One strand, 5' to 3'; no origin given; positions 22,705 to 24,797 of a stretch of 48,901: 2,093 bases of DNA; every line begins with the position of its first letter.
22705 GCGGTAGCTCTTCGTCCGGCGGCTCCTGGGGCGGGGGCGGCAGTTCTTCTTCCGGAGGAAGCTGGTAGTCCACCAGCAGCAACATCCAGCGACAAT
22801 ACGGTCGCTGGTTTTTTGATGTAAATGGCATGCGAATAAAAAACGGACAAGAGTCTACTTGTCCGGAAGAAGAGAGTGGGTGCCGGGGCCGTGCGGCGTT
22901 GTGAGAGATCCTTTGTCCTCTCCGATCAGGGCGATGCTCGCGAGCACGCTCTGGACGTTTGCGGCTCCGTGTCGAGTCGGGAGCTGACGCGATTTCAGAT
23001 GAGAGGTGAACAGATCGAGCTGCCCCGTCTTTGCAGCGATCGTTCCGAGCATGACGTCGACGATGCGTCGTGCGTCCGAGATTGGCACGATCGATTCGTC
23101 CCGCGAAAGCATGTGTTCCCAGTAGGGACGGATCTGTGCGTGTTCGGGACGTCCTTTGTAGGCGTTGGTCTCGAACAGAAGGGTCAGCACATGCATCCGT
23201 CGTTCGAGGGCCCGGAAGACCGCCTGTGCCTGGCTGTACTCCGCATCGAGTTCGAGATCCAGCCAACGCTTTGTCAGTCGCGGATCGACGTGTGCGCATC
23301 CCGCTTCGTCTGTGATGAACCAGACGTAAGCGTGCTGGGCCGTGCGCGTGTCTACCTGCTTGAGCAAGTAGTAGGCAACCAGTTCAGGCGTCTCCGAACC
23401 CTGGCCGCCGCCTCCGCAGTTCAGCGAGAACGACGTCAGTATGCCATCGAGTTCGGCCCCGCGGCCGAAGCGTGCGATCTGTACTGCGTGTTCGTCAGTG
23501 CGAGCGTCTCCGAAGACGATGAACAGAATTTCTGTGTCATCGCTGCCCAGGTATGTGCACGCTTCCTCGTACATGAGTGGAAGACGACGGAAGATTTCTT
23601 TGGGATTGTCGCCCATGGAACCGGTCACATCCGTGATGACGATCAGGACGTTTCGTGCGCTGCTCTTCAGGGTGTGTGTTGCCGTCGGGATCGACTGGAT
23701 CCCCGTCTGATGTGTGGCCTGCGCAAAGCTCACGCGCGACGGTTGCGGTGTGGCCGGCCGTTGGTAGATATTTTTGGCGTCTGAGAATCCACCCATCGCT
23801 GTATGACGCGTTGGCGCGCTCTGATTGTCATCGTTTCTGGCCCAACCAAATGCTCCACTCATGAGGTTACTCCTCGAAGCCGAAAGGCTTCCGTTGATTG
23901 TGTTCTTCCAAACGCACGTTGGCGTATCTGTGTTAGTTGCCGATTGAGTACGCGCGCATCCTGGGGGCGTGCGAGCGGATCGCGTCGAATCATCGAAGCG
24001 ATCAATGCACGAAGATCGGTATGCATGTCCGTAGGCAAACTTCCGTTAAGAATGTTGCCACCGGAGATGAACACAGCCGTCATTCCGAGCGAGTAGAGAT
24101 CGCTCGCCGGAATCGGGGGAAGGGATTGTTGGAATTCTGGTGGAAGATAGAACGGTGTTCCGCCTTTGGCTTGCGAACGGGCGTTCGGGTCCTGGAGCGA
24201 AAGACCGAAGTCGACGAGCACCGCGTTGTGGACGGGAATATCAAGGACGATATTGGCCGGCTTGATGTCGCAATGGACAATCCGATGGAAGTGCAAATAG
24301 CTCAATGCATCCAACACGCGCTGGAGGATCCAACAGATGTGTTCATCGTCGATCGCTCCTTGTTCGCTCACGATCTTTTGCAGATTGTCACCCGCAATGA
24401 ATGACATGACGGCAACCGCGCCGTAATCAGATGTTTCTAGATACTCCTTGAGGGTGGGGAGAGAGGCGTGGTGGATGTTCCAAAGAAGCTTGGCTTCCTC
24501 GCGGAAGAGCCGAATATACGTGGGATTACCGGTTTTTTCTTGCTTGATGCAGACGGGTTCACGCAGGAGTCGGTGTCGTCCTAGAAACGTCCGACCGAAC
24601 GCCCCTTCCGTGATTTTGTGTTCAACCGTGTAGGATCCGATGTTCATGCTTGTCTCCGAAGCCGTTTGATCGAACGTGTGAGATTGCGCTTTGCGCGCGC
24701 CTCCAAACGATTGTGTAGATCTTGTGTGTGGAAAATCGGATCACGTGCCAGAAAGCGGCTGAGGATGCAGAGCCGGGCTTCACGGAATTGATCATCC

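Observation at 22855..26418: Overlapping four-gene operon: PPAT-DPCK fusion / HD hydrolase / minimal non-RD Ser-Thr kinase / vWA protein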

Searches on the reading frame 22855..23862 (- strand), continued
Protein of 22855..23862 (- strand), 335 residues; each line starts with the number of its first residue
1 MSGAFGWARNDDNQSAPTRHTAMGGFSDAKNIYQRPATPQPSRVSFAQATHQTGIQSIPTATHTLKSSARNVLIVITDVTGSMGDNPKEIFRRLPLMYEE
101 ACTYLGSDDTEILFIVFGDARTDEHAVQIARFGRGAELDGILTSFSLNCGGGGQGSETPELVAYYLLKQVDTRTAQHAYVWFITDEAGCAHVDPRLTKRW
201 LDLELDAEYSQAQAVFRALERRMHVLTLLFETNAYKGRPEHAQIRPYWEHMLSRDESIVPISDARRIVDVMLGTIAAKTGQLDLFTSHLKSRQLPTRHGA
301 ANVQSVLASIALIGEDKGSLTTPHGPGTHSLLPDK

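Call 106: fold_search(model_id=the predicted structure, library=viral)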
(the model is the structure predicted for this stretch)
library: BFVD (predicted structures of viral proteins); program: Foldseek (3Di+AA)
matches with E <= 10: 225; with E <= 0.001: 31
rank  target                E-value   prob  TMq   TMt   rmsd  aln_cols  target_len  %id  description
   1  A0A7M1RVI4            8.8e-12  1.00  0.53  0.40  10.6       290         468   13  VWFA domain-containing protein [uncultured phage cr106_1]
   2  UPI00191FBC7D         1.2e-11  1.00  0.50  0.63  13.1       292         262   14  (no name look-up for this kind of identifier)
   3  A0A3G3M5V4            2.6e-10  1.00  0.64  0.38  11.3       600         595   11  Uncharacterized protein [Mycobacterium phage Sauce]
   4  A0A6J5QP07            4.0e-08  1.00  0.39  0.15  11.0       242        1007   18  VWFA domain containing protein [uncultured Caudovirales phage]
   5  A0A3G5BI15            1.6e-07  1.00  0.40  0.18  24.7       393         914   12  Wssv178 [White spot syndrome virus]
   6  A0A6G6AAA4            4.3e-07  1.00  0.46  0.17   4.6       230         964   16  VWFa domain-containing protein [Borely moumouvirus]
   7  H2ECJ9                4.6e-07  1.00  0.48  0.27   4.3       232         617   14  Putative ariadne-like ring finger protein [Megavirus courdo7]
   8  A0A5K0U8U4            5.1e-07  1.00  0.41  0.16  11.5       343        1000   17  RBR-type E3 ubiquitin transferase [Yasminevirus sp. GU-2018]
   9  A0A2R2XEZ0            5.4e-07  1.00  0.40  0.14  20.8       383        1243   11  Immediate-early protein [White spot syndrome virus]
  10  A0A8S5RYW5            2.9e-06  1.00  0.36  0.27   6.4       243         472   14  Restriction enzyme [Myoviridae sp. ctNQV2]
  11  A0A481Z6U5            3.0e-06  1.00  0.37  0.29  10.2       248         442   11  von willebrand factor type A domain protein [Pithovirus LCPAC302]
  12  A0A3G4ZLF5            3.4e-06  1.00  0.36  0.32  22.2       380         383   11  VWFA domain-containing protein [Terrestrivirus sp.]
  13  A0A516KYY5            4.1e-06  1.00  0.41  0.49   5.2       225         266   14  (no name in the UniProt tables at hand)
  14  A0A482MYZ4            7.0e-06  1.00  0.36  0.26  12.8       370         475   12  VWFA domain-containing protein [Escherichia phage vB_EcoM_KWBSE43-6]
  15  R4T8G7                8.8e-06  1.00  0.37  0.30  21.4       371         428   12  VWFA domain-containing protein [Haloarcula hispanica tailed virus 2]
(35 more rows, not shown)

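Call 111: search_solved_structures(query=L096:8117-9163:+, max_evalue=0.01, show_alignments=1)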
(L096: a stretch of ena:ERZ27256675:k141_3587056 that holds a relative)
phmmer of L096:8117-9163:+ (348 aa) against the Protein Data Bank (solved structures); distinct sequences matched with E-value up to 0.01: 69 (the best 60 are shown).
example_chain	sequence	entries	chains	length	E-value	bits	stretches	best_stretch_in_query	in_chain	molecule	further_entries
1a3w_A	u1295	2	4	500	1.9e-05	27.3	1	166-250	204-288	PYRUVATE KINASE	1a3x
1e0u_A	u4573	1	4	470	5.2e-05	25.9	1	173-277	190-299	Pyruvate kinase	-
8edr_A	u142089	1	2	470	5.2e-05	25.9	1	173-277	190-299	Pyruvate kinase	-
8eq3_A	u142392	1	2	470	5.3e-05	25.8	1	173-277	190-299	Pyruvate kinase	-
8eds_A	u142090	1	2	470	5.3e-05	25.8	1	173-277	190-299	Pyruvate kinase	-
8edt_A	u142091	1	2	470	5.3e-05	25.8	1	173-277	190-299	Pyruvate kinase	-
8eq0_B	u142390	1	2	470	5.3e-05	25.8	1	173-277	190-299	Pyruvate kinase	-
4yng_A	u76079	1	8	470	5.3e-05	25.8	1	173-277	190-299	Pyruvate kinase I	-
8eq1_A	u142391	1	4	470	5.4e-05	25.8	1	173-277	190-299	Pyruvate kinase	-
1pky_A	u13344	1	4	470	5.6e-05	25.7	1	173-277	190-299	PYRUVATE KINASE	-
8eu4_A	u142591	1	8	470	6.1e-05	25.6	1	173-277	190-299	Pyruvate kinase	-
1e0t_A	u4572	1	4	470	6.6e-05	25.5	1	173-276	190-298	Pyruvate kinase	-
8edq_A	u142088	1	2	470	0.00019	24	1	173-277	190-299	Pyruvate kinase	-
3qv9_A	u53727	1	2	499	0.00039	23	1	159-277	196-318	Pyruvate kinase 2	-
4krz_A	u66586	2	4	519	0.00043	22.8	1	159-277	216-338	Pyruvate kinase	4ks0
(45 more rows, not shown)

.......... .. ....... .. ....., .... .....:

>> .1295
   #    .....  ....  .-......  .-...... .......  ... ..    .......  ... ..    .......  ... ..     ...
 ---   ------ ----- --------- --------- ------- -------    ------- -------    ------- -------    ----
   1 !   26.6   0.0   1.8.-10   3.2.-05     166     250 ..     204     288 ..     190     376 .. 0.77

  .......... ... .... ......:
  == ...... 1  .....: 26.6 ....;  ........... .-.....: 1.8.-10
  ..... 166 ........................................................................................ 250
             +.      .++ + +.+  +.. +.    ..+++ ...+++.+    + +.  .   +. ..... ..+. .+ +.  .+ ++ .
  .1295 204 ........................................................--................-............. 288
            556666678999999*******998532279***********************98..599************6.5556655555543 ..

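Call 112: search_protein_families(library=pfam, proteins=[P0376, P0328, P0285, P0342, P0372, P0275, P0284, P0278, P0305, P0340], max_evalue=0.01)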
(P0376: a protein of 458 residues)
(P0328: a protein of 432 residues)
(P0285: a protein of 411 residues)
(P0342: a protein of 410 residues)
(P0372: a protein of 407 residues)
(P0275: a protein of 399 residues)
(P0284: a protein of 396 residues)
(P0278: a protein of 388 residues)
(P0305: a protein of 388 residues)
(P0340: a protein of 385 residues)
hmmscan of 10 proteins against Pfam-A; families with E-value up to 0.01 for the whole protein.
P0376 (458 aa): 1 family
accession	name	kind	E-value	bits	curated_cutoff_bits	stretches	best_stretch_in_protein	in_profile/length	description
PF00293.34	NUDIX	-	1.3e-14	54.8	21.1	1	307-433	2-122/134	NUDIX domain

P0328 (432 aa): 1 family
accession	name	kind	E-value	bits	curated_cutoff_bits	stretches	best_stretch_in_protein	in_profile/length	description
PF04564.21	U-box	-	0.0049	17.4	21.4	0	355-418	1-63/73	U-box domain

P0285 (411 aa): 0 families

P0342 (410 aa): 2 families
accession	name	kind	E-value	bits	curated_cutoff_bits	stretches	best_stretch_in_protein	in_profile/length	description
PF04564.21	U-box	-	4.5e-12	46.4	21.4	1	343-410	3-71/73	U-box domain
PF11789.14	zf-Nse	-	0.0032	17.7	27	0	346-375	13-43/57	Zinc-finger of the MIZ type in Nse subunit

P0372 (407 aa): 1 family
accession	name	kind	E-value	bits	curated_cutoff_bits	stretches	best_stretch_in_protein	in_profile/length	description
PF04564.21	U-box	-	2e-13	50.7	21.4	1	337-406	2-72/73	U-box domain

P0275 (399 aa): 0 families

P0284 (396 aa): 0 families

P0278 (388 aa): 0 families

P0305 (388 aa): 0 families

P0340 (385 aa): 3 families
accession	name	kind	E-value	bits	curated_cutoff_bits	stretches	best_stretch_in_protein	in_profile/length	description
PF04564.21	U-box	-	2.8e-18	66.2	21.4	1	311-376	1-67/73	U-box domain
PF11789.14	zf-Nse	-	2.6e-05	24.4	27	1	314-349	11-47/57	Zinc-finger of the MIZ type in Nse subunit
PF13445.12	zf-RING_UBOX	-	0.0004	20.7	25.2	1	317-347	1-29/39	RING-type zinc-finger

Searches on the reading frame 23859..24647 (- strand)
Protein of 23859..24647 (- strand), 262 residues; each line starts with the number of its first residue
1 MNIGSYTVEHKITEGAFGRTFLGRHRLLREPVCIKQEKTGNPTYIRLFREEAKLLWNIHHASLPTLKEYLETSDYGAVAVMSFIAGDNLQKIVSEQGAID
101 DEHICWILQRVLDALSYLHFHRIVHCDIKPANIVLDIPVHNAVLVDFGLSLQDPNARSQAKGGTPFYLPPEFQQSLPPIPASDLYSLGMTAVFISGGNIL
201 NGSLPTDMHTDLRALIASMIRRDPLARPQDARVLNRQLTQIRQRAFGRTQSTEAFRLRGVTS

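Call 3: search_protein_families(library=pfam, proteins=[window:23859-24647:-], max_evalue=0.01)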
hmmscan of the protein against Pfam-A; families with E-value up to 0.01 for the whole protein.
window:23859-24647:- (262 aa): 5 families
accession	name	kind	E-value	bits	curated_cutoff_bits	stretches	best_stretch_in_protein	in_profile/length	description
PF00069.31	Pkinase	-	8.3e-32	111.1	31.7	1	6-192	1-188/263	Protein kinase domain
PF07714.23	PK_Tyr_Ser-Thr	-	4.9e-17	62.5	23.1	1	8-192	3-195/258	Protein tyrosine and serine/threonine kinase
PF03109.22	ABC1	-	0.00044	19.9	22.9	1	77-151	143-215/244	ABC1 atypical kinase-like domain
PF01163.29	RIO1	-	0.0015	18.6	22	1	78-152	82-153/187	RIO domain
PF01636.29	APH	-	0.0026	18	23.2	1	93-150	143-197/239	Phosphotransferase enzyme family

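Call 4: search_protein_families(library=ncbifam, proteins=[window:23859-24647:-], max_evalue=0.01)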
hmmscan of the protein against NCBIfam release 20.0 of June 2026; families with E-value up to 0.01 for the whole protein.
window:23859-24647:- (262 aa): 18 families
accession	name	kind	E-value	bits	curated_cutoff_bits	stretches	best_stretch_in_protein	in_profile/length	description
NF033483.0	PknB_PASTA_kin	equivalog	3.9e-25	88.9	450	1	6-189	9-196/563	Stk1 family PASTA domain-containing Ser/Thr kinase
NF047741.1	antiphage_MADS6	equivalog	4.9e-24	84.8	460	2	107-245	304-464/612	methylation-associated defense system protein kinase MAD6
NF038150.1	lanthi_synth_IV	equivalog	9.8e-19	67.2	650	1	5-235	190-434/851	class IV lanthionine synthetase LanL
TIGR03903.1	TOMM_kin_cyc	equivalog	1.2e-17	63.1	705.75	1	45-192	22-180/1267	TOMM system kinase/cyclase fusion protein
NF053615.1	SerThrKinAfsKStmc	equivalog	5.9e-11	41.7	1300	1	83-198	93-210/809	protein serine/threonine kinase AfsK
NF033442.0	BREX_PglW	equivalog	5.8e-10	37.5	990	1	5-171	513-678/1391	BREX system serine/threonine kinase PglW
NF052427.1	StpK7MSMEG_1200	equivalog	6.4e-10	38.1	900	1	36-209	42-212/601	serine/threonine protein kinase StpK7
NF043056.1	T4SS_LegK1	equivalog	3.4e-09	35.8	550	1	121-189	208-278/516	Dot/Icm T4SS effector kinase LegK1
TIGR03724.2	arch_bud32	equivalog_domain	5.6e-09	35.8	125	1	49-160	41-141/193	KEOPS complex kinase/ATPase Bud32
NF011463.0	PRK14879.1-4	equivalog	1.5e-07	31.1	188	1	49-152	66-162/237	Kae1-associated kinase Bud32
NF038151.1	lanthi_synth_III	equivalog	2.3e-07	29.6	575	1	63-220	286-444/833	class III lanthionine synthetase LanKC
NF058632.1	SerThrKinPrkT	equivalog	2.6e-07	30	280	1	5-149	22-164/322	serine/threonine protein kinase PrkT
NF011460.0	PRK14879.1-1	equivalog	3.7e-06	26.2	199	1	69-153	80-160/232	Kae1-associated kinase Bud32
NF007174.0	PRK09605.1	equivalog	4.1e-05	22.2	447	1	49-154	384-477/535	bifunctional N(6)-L-threonylcarbamoyladenine synthase/serine/threonine protein kinase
NF009651.0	PRK13184.1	equivalog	7.7e-05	20.8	839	1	5-152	3-162/932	serine/threonine-protein kinase PknD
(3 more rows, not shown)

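Call 6: search_protein_families(library=padloc, proteins=[window:23859-24647:-], max_evalue=1)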
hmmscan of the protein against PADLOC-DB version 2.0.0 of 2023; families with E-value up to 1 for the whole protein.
window:23859-24647:- (262 aa): 35 families (the best 25 are shown)
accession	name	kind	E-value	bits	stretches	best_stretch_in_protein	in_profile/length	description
PDLC04138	mad6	-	3.8e-36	123.2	1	5-191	52-246/659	mads_6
PDLC04044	PD-T4-6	-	1.1e-34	118.2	1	5-247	33-298/372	-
PDLC04042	PD-T4-6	-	6.2e-32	109.4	1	3-246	8-251/292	-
PDLC04062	PD-T4-6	-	7.3e-30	102.4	1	6-194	34-231/450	-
PDLC04045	PD-T4-6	-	7.3e-30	102.1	1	6-197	35-242/350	-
PDLC04047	PD-T4-6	-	1.7e-29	101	1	4-205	10-211/327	-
PDLC04053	PD-T4-6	-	4.2e-28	96.7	1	2-190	7-200/311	-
PDLC04054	PD-T4-6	-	7.8e-26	89.3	2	4-190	11-202/347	-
PDLC03920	MkoA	-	1.4e-22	77.9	1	43-246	50-282/1112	-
PDLC04051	PD-T4-6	-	8.3e-22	75.8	1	4-213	32-248/476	-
PDLC04061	PD-T4-6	-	9.7e-22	76.1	1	4-189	16-211/510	-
PDLC04046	PD-T4-6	-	1.1e-21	75.5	1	6-157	15-172/427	-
PDLC04057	PD-T4-6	-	1.4e-20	71.8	1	4-230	8-232/443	-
PDLC04060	PD-T4-6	-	1.8e-20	71.3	1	5-189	9-197/486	-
PDLC04064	PD-T4-6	-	1.5e-19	68.3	1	2-190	18-209/369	-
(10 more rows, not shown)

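Call 43: search_solved_structures(query=window:23859-24647:-, max_evalue=1e-15, show_alignments=1)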
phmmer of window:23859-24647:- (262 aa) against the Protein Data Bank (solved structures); distinct sequences matched with E-value up to 1e-15: 62 (the best 60 are shown).
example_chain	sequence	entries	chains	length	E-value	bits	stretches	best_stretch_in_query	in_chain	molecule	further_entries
2jam_A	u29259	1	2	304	5.1e-21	78.3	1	12-193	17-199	CALCIUM/CALMODULIN-DEPENDENT PROTEIN KINASE TYPE 1G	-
4red_A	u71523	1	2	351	2.9e-18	69.3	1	2-193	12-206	5'-AMP-activated protein kinase catalytic subunit alpha-1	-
9ic2_A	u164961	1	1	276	3e-18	69.2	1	2-203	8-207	5'-AMP-activated protein kinase catalytic subunit alpha-2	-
2h6d_A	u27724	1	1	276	3e-18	69.2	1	2-202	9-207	5'-AMP-activated protein kinase catalytic subunit alpha-2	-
2yza_A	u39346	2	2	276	4.6e-18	68.6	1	2-202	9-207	5'-AMP-activated protein kinase catalytic subunit alpha-2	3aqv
6bx6_A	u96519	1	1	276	4.6e-18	68.6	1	2-202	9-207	5'-AMP-activated protein kinase catalytic subunit alpha-2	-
7jhg_A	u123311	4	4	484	6.7e-18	68.1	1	2-192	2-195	5'-AMP-activated protein kinase catalytic subunit alpha-1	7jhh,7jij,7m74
6c9f_A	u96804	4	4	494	6.9e-18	68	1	2-192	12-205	5'-AMP-activated protein kinase catalytic subunit alpha-1,5'-AMP-activated protein kinase | 5'-AMP-activated protein kinase catalytic subunit alpha-1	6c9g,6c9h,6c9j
4cfh_A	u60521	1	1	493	7e-18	68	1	2-192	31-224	5'-AMP-ACTIVATED PROTEIN KINASE CATALYTIC SUBUNIT ALPHA-1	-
4qfg_A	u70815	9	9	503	7.4e-18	68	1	2-192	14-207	5'-AMP-activated protein kinase catalytic subunit alpha-1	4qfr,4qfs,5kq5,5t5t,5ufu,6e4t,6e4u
4rer_A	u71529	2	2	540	8.6e-18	67.7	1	2-192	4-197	5'-AMP-activated protein kinase catalytic subunit alpha-1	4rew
4mvf_A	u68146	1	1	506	1.2e-17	67.2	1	5-174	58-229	Calcium-dependent protein kinase 2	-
8a5j_A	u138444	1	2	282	1.5e-17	67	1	8-198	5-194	Serine/threonine-protein kinase 4 37kDa subunit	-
3com_A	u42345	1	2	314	1.8e-17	66.7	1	7-198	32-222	Serine/threonine-protein kinase 4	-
6yat_A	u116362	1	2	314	1.8e-17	66.7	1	7-198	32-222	Serine/threonine-protein kinase 4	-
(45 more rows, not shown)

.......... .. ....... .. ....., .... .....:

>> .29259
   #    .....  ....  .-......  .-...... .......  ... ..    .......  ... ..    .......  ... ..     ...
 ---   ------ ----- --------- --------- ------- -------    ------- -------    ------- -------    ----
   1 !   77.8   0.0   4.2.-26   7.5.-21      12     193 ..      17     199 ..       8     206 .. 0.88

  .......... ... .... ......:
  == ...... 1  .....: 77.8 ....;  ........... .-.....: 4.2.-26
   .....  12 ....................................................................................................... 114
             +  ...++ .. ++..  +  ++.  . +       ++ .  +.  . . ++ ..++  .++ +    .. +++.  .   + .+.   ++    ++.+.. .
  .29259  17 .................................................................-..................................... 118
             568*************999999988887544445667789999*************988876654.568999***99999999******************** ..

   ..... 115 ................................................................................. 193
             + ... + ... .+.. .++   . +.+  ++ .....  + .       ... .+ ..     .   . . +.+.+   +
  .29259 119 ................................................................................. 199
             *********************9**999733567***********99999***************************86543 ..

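Call 104: search_protein_families(library=phrogs, proteins=[window:23859-24647:-], max_evalue=0.001)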
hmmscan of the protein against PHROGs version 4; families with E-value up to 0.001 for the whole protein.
window:23859-24647:- (262 aa): 4 families
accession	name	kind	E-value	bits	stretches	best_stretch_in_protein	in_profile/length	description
phrog_2361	-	other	6e-35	122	1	5-244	12-272/415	serine-threonine kinase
phrog_3043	-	other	4e-11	43.8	1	97-241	197-336/376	kinase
phrog_4972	-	unknown function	0.00032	20.6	1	85-238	202-352/501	-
phrog_3297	-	other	0.00041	21.2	1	109-151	72-113/160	kinase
